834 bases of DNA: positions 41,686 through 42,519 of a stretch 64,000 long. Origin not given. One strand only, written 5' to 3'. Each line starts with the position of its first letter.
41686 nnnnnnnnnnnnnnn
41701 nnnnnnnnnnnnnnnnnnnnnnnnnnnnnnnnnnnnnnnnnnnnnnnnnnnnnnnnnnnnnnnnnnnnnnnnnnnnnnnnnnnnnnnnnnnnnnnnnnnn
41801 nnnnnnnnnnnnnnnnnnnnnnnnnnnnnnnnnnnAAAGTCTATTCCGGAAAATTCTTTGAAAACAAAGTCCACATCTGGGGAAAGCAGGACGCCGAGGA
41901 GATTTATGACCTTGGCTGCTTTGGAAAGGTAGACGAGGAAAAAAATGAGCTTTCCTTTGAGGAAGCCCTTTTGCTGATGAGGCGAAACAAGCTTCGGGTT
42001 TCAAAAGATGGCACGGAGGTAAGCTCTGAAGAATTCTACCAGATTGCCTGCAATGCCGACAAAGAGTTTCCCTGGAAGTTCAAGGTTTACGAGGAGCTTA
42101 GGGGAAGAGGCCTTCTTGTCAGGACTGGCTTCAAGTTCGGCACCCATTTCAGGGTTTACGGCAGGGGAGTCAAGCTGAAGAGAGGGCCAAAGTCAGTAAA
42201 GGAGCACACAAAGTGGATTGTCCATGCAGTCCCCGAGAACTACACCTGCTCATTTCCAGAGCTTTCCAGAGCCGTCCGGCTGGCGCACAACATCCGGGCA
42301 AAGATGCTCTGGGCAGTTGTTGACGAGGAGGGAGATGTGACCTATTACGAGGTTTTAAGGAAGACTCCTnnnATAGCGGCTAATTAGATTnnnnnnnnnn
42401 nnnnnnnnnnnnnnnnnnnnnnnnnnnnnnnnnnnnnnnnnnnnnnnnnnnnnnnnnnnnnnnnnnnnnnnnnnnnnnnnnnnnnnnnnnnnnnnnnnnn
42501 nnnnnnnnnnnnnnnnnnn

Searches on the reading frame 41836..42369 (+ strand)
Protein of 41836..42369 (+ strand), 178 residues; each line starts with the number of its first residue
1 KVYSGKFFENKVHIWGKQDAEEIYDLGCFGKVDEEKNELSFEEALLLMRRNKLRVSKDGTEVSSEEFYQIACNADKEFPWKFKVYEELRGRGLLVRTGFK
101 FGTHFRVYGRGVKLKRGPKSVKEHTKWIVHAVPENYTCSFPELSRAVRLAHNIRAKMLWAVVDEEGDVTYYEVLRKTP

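Call 68: search_protein_representatives(protein=window:41836-42369:+)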
Query: 178 residues. Proteins with E-value up to 0.001 (for the whole library): 843; up to 1e-10: 427; up to 1e-30: 63. The best 150 are listed.
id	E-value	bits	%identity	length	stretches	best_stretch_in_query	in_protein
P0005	1.7e-93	327.7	81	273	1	1-178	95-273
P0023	1.7e-88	311.3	73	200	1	1-178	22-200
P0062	2.2e-71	255.6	45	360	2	7-175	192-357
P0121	3.1e-49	183.4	36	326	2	7-165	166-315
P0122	3.6e-48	180.0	54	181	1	4-178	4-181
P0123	9.9e-45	168.8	39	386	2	7-171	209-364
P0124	1.4e-44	168.3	55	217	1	2-177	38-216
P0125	2.7e-44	167.4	33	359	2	6-175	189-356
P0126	1.8e-43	164.6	36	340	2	5-173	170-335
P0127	1.1e-41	158.8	33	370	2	9-173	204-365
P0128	3.2e-41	157.4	36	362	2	7-161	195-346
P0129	4.5e-41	156.9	50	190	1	4-178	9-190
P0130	5.7e-41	156.5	37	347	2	1-172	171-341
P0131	2.6e-40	154.4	38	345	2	29-175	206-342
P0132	5.3e-40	153.4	35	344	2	4-174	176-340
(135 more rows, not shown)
